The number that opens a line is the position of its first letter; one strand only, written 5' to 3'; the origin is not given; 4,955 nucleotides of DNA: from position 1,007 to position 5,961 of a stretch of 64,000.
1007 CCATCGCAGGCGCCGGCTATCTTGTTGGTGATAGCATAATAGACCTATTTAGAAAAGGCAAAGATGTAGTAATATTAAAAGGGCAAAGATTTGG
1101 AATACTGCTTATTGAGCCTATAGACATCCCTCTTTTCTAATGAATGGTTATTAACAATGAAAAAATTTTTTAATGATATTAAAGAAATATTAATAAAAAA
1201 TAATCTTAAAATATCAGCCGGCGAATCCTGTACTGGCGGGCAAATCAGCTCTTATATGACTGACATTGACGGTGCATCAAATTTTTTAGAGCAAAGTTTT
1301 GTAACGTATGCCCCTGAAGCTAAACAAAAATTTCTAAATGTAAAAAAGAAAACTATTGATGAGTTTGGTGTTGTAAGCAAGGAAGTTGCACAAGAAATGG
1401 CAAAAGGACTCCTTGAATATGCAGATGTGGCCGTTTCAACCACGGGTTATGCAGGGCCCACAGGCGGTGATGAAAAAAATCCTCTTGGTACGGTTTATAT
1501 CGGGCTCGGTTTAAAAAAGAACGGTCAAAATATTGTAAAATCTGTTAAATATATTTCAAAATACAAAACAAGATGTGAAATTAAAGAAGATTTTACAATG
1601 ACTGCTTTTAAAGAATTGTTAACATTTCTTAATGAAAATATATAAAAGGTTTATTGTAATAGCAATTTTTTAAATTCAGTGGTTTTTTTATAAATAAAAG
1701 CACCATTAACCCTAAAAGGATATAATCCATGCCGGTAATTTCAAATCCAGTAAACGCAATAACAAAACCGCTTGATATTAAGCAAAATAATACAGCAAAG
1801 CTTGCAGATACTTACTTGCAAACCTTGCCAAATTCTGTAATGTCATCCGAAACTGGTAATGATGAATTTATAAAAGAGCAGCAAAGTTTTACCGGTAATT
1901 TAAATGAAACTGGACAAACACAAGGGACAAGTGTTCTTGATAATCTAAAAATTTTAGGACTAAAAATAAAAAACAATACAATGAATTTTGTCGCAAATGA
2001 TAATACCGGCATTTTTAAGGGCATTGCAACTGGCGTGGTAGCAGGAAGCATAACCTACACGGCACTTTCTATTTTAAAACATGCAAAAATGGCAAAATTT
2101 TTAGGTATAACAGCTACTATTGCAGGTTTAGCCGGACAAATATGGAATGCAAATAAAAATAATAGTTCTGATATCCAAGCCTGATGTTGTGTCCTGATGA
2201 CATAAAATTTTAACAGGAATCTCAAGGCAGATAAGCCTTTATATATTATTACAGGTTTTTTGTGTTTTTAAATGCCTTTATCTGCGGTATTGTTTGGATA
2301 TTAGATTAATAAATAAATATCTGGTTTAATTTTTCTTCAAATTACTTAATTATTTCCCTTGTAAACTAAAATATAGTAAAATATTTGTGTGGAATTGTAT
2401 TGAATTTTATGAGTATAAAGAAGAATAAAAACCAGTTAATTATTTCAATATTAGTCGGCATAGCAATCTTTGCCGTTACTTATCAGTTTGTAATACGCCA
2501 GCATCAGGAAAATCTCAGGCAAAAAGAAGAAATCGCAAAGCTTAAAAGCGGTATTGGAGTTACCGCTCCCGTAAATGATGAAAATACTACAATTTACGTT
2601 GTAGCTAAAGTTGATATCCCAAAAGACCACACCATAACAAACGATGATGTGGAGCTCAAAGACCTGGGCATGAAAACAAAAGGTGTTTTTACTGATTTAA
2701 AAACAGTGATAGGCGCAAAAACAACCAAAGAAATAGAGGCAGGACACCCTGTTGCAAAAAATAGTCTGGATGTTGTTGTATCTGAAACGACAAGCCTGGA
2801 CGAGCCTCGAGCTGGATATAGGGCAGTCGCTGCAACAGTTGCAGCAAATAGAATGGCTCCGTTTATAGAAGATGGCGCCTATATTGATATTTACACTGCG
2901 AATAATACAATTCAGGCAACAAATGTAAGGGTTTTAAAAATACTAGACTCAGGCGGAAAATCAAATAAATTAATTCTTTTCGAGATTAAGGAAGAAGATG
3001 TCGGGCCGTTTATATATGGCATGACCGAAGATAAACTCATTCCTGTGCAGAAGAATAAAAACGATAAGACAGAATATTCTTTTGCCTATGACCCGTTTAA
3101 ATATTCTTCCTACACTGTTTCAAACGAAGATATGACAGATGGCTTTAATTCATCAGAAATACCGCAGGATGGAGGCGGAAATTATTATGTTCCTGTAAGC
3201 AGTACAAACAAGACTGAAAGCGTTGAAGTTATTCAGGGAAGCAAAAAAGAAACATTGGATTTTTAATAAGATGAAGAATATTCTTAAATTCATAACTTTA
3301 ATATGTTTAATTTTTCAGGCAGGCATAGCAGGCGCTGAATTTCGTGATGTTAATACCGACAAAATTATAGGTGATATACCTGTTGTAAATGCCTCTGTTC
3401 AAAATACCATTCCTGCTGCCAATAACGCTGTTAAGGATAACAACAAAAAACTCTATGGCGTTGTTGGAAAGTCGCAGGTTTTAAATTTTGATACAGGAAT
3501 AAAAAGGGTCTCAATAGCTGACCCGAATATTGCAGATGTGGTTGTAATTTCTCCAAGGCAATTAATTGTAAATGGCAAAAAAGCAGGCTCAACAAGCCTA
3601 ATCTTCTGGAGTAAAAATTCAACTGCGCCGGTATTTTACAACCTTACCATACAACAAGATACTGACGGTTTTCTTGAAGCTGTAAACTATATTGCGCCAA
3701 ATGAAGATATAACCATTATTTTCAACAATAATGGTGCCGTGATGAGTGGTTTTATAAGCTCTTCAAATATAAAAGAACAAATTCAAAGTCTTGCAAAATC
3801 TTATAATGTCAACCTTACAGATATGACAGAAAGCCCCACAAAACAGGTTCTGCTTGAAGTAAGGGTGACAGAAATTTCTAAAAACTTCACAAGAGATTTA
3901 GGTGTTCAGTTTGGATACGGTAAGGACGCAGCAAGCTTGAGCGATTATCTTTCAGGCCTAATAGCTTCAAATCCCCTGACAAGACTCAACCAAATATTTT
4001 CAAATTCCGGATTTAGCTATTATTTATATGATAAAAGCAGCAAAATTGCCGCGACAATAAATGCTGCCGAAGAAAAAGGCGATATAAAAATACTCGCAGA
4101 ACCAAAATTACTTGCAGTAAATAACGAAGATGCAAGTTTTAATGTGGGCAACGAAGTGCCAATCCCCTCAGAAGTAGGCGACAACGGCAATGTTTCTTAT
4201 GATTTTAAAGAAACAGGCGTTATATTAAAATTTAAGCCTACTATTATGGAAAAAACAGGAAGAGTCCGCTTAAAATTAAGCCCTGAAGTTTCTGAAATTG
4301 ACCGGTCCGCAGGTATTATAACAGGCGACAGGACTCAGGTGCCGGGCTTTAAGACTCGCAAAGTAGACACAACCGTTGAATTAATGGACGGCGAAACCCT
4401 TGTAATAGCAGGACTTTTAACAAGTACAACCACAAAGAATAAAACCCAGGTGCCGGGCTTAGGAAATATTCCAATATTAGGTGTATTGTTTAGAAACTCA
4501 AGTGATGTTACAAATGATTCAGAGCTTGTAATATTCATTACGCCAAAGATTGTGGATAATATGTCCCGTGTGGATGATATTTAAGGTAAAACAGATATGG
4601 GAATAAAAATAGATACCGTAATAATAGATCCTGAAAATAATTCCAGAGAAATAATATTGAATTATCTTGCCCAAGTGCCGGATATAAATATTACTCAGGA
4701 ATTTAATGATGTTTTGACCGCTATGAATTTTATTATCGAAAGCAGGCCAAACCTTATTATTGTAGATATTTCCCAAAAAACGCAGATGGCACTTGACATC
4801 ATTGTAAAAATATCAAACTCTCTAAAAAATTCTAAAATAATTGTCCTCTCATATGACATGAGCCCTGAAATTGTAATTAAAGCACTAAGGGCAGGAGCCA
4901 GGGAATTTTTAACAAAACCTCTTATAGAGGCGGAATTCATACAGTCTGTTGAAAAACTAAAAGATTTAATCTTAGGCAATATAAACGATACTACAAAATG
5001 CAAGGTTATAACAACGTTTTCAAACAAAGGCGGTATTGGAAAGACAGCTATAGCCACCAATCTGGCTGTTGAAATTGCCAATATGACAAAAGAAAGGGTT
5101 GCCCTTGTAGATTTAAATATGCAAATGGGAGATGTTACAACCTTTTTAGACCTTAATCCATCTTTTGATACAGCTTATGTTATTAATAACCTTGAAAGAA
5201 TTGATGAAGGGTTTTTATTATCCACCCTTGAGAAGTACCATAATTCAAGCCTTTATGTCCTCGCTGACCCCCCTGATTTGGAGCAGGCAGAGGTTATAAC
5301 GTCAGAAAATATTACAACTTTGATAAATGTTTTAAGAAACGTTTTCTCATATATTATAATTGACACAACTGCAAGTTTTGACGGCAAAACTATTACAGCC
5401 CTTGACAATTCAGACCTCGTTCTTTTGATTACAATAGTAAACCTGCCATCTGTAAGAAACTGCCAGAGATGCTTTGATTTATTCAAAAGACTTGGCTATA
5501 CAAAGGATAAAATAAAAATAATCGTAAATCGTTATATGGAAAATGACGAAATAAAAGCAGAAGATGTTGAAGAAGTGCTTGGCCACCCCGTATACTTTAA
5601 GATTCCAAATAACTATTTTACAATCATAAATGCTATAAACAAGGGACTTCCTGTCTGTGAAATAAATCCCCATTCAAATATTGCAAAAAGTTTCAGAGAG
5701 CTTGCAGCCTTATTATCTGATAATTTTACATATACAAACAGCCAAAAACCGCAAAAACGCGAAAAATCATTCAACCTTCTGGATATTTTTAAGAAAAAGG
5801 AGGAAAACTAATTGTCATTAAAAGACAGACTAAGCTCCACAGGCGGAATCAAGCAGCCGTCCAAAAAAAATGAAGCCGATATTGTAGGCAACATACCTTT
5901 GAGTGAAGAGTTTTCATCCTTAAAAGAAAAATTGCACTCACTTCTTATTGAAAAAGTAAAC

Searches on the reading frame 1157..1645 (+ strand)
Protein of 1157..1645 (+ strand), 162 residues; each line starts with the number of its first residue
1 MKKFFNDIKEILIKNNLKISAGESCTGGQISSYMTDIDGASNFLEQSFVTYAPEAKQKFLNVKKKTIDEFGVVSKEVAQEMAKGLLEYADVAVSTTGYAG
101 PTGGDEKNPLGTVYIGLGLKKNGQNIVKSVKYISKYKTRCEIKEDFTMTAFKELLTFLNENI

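Call 43: search_protein_families(library=pfam, proteins=[window:1157-1645:+], max_evalue=0.00001)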
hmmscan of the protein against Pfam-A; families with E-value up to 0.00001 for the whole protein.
window:1157-1645:+ (162 aa): 1 family
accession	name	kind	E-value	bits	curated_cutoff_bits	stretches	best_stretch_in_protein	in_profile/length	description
PF02464.23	CinA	-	3.8e-43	147.2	23.5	1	6-157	6-154/155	Competence-damaged protein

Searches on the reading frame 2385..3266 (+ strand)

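Call 43: search_protein_families(library=pfam, proteins=[window:2385-3266:+], max_evalue=0.00001)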
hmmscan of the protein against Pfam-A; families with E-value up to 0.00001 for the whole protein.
window:2385-3266:+ (293 aa): 1 family
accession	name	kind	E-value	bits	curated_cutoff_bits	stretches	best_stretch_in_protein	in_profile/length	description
PF08666.17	SAF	-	7.4e-09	36.5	21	1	71-126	3-60/63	SAF domain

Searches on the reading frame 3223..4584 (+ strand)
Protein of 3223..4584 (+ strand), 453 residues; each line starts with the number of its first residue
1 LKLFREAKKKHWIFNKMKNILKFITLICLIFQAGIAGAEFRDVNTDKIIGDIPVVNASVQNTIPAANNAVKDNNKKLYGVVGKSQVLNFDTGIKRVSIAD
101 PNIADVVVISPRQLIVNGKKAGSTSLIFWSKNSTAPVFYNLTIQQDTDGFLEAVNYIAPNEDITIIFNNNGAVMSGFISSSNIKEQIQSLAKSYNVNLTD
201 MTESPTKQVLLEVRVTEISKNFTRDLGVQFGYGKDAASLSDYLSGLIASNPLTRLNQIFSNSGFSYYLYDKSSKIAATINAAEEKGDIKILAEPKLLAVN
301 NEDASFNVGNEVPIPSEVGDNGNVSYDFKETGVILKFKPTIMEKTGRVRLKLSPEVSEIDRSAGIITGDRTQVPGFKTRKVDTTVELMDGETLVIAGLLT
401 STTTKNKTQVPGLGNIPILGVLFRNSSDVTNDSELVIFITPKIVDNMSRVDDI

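Call 43: search_protein_families(library=pfam, proteins=[window:3223-4584:+], max_evalue=0.00001)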
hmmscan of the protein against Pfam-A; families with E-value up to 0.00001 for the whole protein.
window:3223-4584:+ (453 aa): 2 families
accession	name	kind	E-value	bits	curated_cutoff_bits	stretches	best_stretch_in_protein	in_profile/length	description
PF00263.26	Secretin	-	6.9e-48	162.9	27.5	1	281-445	1-169/169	Bacterial type II and III secretion system protein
PF13629.12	T2SS-T3SS_pil_N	-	8.3e-20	70.7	23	1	81-142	9-70/72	Pilus formation protein N terminal region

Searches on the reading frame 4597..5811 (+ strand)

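Call 43: search_protein_families(library=pfam, proteins=[window:4597-5811:+], max_evalue=0.00001)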
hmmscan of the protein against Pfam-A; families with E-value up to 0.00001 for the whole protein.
window:4597-5811:+ (404 aa): 4 families
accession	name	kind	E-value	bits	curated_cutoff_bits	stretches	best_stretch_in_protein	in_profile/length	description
PF13614.12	AAA_31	-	3.3e-13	50.4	27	1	135-282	1-150/177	AAA domain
PF00072.30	Response_reg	-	1.2e-11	45.1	30.2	1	8-118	2-110/111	Response regulator receiver domain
PF01656.29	CbiA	-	2e-11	44.4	25.4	1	138-339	1-112/125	CobQ/CobB/MinD/ParA nucleotide binding domain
PF10609.15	ParA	-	4.5e-07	30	27.1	1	136-188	4-55/246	NUBPL iron-transfer P-loop NTPase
